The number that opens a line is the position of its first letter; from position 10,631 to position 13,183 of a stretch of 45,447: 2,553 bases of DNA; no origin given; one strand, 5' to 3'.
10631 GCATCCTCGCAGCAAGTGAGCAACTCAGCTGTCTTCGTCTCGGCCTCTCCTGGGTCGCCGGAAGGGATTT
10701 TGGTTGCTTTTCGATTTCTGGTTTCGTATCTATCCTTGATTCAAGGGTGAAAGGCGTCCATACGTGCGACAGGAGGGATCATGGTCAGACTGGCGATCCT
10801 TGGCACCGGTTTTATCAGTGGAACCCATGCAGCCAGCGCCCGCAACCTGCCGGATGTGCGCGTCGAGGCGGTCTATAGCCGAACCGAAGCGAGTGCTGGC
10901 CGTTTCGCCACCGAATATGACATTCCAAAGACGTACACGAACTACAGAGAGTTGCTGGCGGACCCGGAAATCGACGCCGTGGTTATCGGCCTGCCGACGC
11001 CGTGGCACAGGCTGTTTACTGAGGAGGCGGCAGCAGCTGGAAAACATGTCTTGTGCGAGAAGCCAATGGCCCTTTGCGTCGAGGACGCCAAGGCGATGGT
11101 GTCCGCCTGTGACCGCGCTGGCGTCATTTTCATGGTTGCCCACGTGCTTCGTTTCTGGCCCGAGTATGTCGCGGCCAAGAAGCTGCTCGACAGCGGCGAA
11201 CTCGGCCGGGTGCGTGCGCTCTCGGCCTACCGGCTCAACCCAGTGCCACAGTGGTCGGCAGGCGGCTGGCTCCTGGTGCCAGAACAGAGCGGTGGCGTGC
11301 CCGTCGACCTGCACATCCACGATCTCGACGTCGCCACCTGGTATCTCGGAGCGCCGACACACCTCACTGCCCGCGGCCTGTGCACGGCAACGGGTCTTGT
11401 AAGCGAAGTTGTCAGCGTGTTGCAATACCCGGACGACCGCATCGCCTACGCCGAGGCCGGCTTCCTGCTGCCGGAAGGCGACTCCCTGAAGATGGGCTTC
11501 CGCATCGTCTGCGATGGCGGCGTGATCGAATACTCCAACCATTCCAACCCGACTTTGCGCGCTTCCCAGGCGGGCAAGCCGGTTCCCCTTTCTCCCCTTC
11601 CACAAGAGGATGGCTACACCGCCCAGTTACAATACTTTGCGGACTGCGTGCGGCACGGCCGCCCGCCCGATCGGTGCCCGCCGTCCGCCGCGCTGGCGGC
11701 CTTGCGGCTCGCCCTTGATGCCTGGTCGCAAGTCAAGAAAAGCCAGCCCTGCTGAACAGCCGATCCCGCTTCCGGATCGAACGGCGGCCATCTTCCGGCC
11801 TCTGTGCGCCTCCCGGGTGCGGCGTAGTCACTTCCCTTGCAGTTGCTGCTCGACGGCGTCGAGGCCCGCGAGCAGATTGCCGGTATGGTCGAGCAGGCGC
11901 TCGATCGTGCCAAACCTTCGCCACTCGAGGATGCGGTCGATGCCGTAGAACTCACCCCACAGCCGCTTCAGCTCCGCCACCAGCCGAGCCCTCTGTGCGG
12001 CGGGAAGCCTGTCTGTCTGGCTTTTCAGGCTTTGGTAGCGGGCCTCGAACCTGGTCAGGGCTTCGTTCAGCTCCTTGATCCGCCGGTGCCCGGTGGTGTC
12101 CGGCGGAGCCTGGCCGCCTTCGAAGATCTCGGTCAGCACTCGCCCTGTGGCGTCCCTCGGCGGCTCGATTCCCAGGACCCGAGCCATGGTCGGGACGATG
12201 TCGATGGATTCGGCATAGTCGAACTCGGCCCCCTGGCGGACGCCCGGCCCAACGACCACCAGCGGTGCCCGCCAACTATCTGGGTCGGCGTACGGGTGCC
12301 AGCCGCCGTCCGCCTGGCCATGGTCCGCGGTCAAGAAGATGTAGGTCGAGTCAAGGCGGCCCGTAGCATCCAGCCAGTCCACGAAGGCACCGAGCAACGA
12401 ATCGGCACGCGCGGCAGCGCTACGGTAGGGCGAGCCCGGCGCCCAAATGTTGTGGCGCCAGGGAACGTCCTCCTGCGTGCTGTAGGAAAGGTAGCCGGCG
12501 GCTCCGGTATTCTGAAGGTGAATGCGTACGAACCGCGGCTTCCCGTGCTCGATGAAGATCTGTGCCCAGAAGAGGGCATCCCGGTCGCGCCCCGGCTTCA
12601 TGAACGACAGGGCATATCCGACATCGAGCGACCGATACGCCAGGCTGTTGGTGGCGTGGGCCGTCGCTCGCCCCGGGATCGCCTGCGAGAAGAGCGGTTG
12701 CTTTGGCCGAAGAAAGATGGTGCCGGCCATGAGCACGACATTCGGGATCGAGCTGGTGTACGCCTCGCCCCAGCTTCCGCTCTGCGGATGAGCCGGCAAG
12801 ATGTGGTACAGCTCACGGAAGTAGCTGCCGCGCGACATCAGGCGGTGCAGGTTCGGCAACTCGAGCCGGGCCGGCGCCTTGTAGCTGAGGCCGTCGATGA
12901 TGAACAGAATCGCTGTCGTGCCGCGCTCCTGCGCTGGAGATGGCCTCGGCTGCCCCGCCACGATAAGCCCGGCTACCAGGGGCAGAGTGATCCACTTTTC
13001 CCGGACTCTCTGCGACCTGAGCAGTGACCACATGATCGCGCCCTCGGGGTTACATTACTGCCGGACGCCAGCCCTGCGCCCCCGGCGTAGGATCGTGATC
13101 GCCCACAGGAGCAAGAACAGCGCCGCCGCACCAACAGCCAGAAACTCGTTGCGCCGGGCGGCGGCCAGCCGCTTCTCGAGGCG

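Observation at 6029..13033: Three NPP-type phosphodiesterase paralogs in 7 kb, one fused to SPFH and TPR domains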

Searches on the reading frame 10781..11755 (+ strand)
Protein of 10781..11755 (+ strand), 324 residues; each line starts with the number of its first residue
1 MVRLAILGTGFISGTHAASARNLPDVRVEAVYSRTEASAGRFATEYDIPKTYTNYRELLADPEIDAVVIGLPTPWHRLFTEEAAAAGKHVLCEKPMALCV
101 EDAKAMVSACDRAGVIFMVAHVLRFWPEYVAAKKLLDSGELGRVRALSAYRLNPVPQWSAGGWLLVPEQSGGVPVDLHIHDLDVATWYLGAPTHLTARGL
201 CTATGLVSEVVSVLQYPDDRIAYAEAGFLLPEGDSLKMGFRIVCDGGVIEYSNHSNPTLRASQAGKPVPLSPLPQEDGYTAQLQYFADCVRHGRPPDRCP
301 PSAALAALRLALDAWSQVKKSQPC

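Call 8: search_protein_families(library=pfam, proteins=[window:10781-11755:+], max_evalue=0.01)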
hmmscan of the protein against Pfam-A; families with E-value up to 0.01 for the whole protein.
window:10781-11755:+ (324 aa): 3 families
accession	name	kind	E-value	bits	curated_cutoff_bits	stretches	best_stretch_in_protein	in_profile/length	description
PF01408.29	GFO_IDH_MocA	-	9.9e-30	104.1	24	1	3-121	2-120/120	Oxidoreductase family, NAD-binding Rossmann fold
PF22725.1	GFO_IDH_MocA_C3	-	1.2e-18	67.8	27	1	129-250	1-124/124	GFO/IDH/MocA C-terminal domain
PF02894.22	GFO_IDH_MocA_C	-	8.3e-12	45.8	22.9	1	133-323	1-215/218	Oxidoreductase family, C-terminal alpha/beta domain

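Call 9: search_protein_families(library=ncbifam, proteins=[window:10781-11755:+], max_evalue=0.01)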
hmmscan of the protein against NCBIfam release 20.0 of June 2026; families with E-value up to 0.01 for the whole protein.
window:10781-11755:+ (324 aa): 9 families
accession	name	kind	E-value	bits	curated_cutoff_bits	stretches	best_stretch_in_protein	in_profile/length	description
TIGR04380.1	myo_inos_iolG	equivalog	3e-42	144.7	355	1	1-322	1-327/330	inositol 2-dehydrogenase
NF040723.1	UDP-GlcNAcDh_Arch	equivalog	1.2e-31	110.4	450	1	2-314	1-297/302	UDP-N-acetylglucosamine 3-dehydrogenase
NF041392.1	XylDh_Gfo6_Halo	equivalog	4.5e-25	88.2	350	1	2-296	17-321/350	D-xylose 1-dehydrogenase Gfo6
NF052479.1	LevoglcsnDh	equivalog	2.5e-23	82.4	650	1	3-160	5-167/386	levoglucosan dehydrogenase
NF008607.0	PRK11579.1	subfamily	2.5e-20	72.8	330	1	2-221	5-223/346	oxidoreductase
NF052679.1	InsChiInosDhIolG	equivalog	8.9e-16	57.8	540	1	2-154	3-158/343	bifunctional inositol 2-dehydrogenase/D-chiro-inositol 1-dehydrogenase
NF007574.0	PRK10206.1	equivalog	3.5e-10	39.4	352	1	28-150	31-152/345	oxidoreductase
NF058561.1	BT_2158_fam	equivalog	1e-09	37.5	750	1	37-177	68-206/487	glycoside 3-dehydrogenase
NF058563.1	BT_2159_fam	equivalog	1.5e-08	34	650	1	49-191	48-185/350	disaccharide 3-dehydrogenase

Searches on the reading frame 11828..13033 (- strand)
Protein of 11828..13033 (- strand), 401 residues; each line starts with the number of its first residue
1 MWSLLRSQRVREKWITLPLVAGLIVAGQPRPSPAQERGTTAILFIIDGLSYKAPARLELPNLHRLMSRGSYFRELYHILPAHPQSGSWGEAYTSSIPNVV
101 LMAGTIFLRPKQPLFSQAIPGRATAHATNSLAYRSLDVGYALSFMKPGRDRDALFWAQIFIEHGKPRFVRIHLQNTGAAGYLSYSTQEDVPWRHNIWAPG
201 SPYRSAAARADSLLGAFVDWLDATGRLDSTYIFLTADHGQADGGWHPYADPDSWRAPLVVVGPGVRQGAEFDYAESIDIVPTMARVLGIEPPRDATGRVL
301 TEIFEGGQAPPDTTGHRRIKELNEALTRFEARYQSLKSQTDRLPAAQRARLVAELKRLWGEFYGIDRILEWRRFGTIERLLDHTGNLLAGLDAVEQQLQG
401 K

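Call 8: search_protein_families(library=pfam, proteins=[window:11828-13033:-], max_evalue=0.01)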
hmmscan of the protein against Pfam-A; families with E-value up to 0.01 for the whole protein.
window:11828-13033:- (401 aa): 2 families
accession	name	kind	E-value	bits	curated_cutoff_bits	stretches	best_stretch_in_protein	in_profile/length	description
PF00884.28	Sulfatase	-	1.5e-11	44.6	25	1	199-289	202-301/301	Sulfatase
PF01663.27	Phosphodiest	-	2e-10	41.3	23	1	160-243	157-224/342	Type I phosphodiesterase / nucleotide pyrophosphatase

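Call 9: search_protein_families(library=ncbifam, proteins=[window:11828-13033:-], max_evalue=0.01)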
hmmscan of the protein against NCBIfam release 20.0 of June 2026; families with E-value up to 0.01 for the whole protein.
window:11828-13033:- (401 aa): 6 families
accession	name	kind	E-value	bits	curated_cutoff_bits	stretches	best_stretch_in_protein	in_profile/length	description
NF045661.1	HdlasePehA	equivalog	4.8e-13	48.5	900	1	206-309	287-397/506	phosphoric/sulfuric ester hydrolase PehA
NF042991.1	alk_phos_PafA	equivalog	4.4e-08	32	650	1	255-305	504-554/554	alkaline phosphatase PafA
TIGR03417.1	chol_sulfatase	equivalog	1.6e-05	24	433.45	1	201-302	253-362/500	choline-sulfatase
NF010322.0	PRK13759.1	equivalog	2.5e-05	23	481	1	206-308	273-384/486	arylsulfatase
TIGR01307.1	pgm_bpd_ind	equivalog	0.0016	17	330.65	0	229-300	429-503/504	2,3-bisphosphoglycerate-independent phosphoglycerate mutase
NF053595.1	LptchSynLtaSGpos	equivalog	0.002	16.7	970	1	247-290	486-529/626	lipoteichoic acid synthase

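Call 12: search_solved_structures(query=window:11828-13033:-, max_evalue=0.1, show_alignments=2)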
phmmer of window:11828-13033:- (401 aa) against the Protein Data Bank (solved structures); distinct sequences matched with E-value up to 0.1: 36.
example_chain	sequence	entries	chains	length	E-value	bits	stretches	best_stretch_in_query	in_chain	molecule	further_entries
2w8s_A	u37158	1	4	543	4.2e-11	45.4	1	206-308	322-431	PHOSPHONATE MONOESTER HYDROLASE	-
4upk_A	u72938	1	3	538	1.1e-10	44.1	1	200-314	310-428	PHOSPHONATE MONOESTER HYDROLASE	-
2vqr_A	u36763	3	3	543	7.4e-10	41.3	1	205-307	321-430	PUTATIVE SULFATASE | Multifunctional alkaline phosphatase superfamily protein pRL90232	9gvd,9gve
6g5z_A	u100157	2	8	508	2.3e-07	33.1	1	201-290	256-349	Choline-sulfatase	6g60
7pth_A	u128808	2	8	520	2.4e-07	33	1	201-290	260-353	Choline sulfatase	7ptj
6fny_A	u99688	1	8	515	2.5e-07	33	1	201-290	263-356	Choline-sulfatase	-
4upl_A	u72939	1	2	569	5.1e-07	32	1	203-306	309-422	SULFATASE FAMILY PROTEIN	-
5g2v_A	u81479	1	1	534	6.3e-07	31.7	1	202-312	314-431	N-ACETYLGLUCOSAMINE-6-SULFATASE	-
7p24_AAA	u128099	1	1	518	5.3e-06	28.6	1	120-311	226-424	Mucin-desulfating sulfatase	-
4uph_A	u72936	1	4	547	2.2e-05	26.6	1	201-309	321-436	SULFATASE (SULFURIC ESTER HYDROLASE) PROTEIN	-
5ege_A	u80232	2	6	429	7.2e-05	24.9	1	185-245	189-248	Ectonucleotide pyrophosphatase/phosphodiesterase family member 6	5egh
9bes_B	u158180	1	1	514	7.8e-05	24.8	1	203-299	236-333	S1_8A Sulfatase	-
9bb9_A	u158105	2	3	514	8.2e-05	24.7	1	203-299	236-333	S1_8A sulfatase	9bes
4uoo_A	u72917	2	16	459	0.0002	23.4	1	204-290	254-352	LIPOTEICHOIC ACID SYNTHASE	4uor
6hhm_A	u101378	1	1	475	0.00037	22.6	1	202-312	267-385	Arylsulfatase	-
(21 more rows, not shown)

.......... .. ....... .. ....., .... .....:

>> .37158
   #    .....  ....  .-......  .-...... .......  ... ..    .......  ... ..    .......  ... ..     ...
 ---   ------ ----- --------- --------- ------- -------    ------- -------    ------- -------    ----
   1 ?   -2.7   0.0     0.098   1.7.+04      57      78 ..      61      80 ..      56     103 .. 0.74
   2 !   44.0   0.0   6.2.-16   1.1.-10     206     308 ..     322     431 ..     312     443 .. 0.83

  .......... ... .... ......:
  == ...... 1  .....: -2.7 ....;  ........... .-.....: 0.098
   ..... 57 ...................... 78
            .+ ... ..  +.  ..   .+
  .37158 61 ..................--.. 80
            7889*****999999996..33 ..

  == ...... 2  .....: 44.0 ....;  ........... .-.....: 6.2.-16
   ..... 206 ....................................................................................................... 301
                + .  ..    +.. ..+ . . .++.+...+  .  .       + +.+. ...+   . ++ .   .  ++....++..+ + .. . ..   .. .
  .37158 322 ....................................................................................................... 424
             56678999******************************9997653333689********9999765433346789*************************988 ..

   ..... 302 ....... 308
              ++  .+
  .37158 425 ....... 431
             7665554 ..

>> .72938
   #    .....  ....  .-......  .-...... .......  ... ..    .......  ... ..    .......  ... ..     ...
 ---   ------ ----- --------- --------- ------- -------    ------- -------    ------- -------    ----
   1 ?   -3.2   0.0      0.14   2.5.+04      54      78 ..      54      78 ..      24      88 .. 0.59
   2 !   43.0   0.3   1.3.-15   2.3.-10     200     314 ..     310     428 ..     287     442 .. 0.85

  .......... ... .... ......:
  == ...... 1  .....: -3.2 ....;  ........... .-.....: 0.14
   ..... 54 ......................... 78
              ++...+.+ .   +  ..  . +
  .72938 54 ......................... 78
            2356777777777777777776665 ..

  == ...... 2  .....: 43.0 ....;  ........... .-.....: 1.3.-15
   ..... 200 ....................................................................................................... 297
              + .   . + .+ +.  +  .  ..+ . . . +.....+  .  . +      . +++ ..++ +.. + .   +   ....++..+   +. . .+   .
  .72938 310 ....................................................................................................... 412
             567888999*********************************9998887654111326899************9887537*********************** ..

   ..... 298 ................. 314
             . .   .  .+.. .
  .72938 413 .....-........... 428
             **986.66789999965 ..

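Call 52: find_homologous_proteins(query=window:11828-13033:-, max_evalue=0.00001)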
Query window:11828-13033:- (401 aa): 43 proteins with E <= 0.00001 among 8000 candidates.
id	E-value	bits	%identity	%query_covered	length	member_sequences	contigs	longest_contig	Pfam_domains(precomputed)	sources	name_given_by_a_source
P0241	8.3e-272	919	100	100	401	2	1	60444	PF01663.28,PF00884.29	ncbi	-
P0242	2.4e-180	618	70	95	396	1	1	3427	PF01663.28,PF00884.29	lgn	-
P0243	3.4e-180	617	71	93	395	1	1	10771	PF01663.28,PF00884.29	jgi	jgi:hypothetical protein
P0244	3.8e-103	363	47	96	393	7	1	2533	PF01663.28,PF00884.29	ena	-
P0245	1.2e-102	362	50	89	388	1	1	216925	PF01663.28,PF00884.29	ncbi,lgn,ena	-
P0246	2.3e-102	361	46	94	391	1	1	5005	PF01663.28,PF00884.29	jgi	jgi:Sulfatase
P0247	5.0e-102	360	47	88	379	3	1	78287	PF01663.28,PF00884.29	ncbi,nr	ncbi:MAG: sulfatase-like hydrolase/transferase [Acidobacteriales bacterium]|nr:sulfatase-like hydrol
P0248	3.6e-101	357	44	98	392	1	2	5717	PF01663.28,PF00884.29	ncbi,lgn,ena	ncbi:MAG: sulfatase-like hydrolase/transferase [Acidobacteriota bacterium]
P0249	3.0e-100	354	45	91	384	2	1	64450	PF01663.28,PF00884.29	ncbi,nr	ncbi:MAG: sulfatase-like hydrolase/transferase [Bryobacterales bacterium]|nr:sulfatase-like hydrolas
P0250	4.5e-100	353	48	87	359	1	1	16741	PF01663.28,PF00884.29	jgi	-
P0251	1.1e-99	352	48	88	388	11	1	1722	PF01663.28,PF00884.29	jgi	jgi:hypothetical protein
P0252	8.5e-97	343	44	91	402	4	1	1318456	PF01663.28,PF00884.29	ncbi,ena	-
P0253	4.2e-95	337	46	89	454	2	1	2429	PF01663.28,PF00884.29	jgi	jgi:Sulfatase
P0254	4.5e-94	334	44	88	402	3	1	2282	PF01663.28,PF00884.29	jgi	jgi:hypothetical protein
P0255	1.2e-93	332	46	91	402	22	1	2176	PF01663.28,PF00884.29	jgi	jgi:hypothetical protein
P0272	8.8e-76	273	40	85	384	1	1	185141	PF01663.28,PF00884.29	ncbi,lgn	-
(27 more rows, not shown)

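Call 53: find_encoding_contigs(protein=P0245, flank=6000, max_places=2)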
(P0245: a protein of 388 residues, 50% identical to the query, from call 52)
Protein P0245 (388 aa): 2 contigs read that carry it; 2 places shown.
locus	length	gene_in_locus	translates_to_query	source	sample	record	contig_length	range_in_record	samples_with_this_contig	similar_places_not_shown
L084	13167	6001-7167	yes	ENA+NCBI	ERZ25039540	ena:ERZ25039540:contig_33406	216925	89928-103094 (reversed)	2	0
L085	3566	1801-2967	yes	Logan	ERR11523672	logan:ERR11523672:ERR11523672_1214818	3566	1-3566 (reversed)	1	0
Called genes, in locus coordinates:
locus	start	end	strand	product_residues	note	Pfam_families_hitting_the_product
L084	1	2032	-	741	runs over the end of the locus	PF12715:Abhydrolase_7 (faint), PF05448:AXE1 (weak), PF22244:GCE_fung (faint), PF00326:Peptidase_S9 (faint), PF00561:Abhydrolase_1 (faint), PF01738:DLH (faint), PF08840:BAAT_C (faint), PF05448:AXE1 (weak)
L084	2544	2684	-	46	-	-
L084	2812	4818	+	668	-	-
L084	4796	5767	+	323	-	-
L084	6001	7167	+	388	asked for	PF01663:Phosphodiest (weak), PF00884:Sulfatase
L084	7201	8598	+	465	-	PF16116:DUF4832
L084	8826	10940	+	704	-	-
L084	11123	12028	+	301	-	PF04794:YdjC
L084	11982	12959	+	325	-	PF00535:Glycos_transf_2, PF10111:Glyco_tranf_2_2 (weak), PF13641:Glyco_tranf_2_3 (weak)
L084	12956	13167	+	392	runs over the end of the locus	PF13506:Glyco_transf_21, PF00535:Glycos_transf_2 (weak), PF13641:Glyco_tranf_2_3, PF13632:Glyco_trans_2_3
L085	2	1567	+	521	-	?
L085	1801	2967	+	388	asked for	PF01663:Phosphodiest (weak), PF00884:Sulfatase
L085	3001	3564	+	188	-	?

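Call 54: find_encoding_contigs(protein=P0252, flank=6000, max_places=2)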
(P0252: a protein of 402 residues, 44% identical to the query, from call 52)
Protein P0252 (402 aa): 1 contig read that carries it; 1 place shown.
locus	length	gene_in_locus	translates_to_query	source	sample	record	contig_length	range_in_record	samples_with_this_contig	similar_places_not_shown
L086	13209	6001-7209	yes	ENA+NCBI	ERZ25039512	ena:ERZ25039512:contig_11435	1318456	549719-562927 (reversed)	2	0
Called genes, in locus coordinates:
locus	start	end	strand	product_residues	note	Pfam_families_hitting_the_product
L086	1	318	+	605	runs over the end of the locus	PF02463:SMC_N (faint), PF03193:RsgA_GTPase (faint), PF13191:AAA_16 (faint), PF13476:AAA_23 (faint), PF00005:ABC_tran, PF12848:ABC_tran_Xtn (weak), PF00005:ABC_tran, PF16326:ABC_tran_CTD, +6 more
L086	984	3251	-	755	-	PF08124:Lyase_8_N, PF02278:Lyase_8, PF02884:Lyase_8_C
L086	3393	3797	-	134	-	PF02884:Lyase_8_C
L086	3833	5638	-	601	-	PF08124:Lyase_8_N, PF02278:Lyase_8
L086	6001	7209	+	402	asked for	PF00884:Sulfatase, PF01663:Phosphodiest (weak)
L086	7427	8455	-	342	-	PF01408:GFO_IDH_MocA, PF02894:GFO_IDH_MocA_C (faint), PF22725:GFO_IDH_MocA_C3 (weak)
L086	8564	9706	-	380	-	PF00155:Aminotran_1_2, PF01041:DegT_DnrJ_EryC1, PF01212:Beta_elim_lyase, PF00266:Aminotran_5 (weak), PF01053:Cys_Met_Meta_PP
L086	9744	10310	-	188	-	-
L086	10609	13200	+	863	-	PF17900:Peptidase_M1_N, PF01433:Peptidase_M1, PF11838:ERAP1_C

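Call 55: find_encoding_contigs(protein=P0272, flank=6000, max_places=2)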
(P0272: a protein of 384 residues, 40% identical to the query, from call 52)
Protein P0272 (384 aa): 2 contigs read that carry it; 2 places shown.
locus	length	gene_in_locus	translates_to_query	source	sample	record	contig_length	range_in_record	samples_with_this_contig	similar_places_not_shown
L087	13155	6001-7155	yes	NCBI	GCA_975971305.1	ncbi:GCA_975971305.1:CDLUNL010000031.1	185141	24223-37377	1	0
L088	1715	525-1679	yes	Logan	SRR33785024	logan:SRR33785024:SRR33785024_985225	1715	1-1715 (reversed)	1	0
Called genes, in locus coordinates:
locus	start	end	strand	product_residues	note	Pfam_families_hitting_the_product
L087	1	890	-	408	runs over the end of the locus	PF02350:Epimerase_2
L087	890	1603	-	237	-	PF01128:IspD (weak), PF02348:CTP_transf_3, PF12804:NTP_transf_3 (weak)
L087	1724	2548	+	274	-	PF02151:UVR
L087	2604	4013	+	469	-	PF01547:SBP_bac_1, PF13416:SBP_bac_8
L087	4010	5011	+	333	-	PF00528:BPD_transp_1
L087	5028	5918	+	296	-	PF00528:BPD_transp_1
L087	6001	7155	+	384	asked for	PF01663:Phosphodiest (weak), PF00884:Sulfatase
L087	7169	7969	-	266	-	-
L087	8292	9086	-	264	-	-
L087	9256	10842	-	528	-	PF02638:GHL10 (weak)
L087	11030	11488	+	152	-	PF01850:PIN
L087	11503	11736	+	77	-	-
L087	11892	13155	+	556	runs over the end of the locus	PF13385:Laminin_G_3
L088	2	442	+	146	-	?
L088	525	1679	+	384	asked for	PF01663:Phosphodiest (weak), PF00884:Sulfatase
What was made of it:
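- Members of the gene 3 family elsewhere sit beside PL8 lyases, DUF4832, sugar ABC transporters and GHL10 (calls 53-55).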

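Call 73: predict_structure(alignment_id=A3)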
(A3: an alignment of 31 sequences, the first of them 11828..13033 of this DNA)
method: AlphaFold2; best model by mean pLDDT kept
length: 401 residues; sequences in the alignment: 31
mean_pLDDT: 91.6   pTM: 0.87
mean pLDDT of the five models: 91.6, 91.6, 91.1, 90.6, 90.6
residues with pLDDT >= 90: 344; 70-90: 12; 50-70: 31; < 50: 14
segments of 3 or more residues with pLDDT < 50: 1-3, 28-36
pLDDT, mean of each block of 10 residues (from residue 1): 51 57 58 58 98 98 98 97 93 95 96 94 93 94 97 98 97 98 98 98 98 99 97 98 96 98 97 96 96 92 90 71 97 98 96 98 96 95 98 95 54
secondary structure, 60 per line:
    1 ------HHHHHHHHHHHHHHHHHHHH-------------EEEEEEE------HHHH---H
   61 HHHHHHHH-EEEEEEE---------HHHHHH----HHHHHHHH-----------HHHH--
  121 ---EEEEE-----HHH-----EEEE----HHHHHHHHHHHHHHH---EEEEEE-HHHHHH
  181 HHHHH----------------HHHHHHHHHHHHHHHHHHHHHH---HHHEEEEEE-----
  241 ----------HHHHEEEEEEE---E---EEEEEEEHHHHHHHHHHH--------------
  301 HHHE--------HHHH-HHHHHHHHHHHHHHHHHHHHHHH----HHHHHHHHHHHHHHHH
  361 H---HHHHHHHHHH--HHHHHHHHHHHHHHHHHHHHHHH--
elements in order: H7-26 E40-46 H53-56 H60-68 E70-76 H86-91 H96-103 H115-118 E124-128 E142-145 H150-164 E168-173 H175-185 H202-223 E230-235 H251-254 E255-261 E269-275 H276-286 H313-316 H318-340 H345-361 H365-374 H377-399
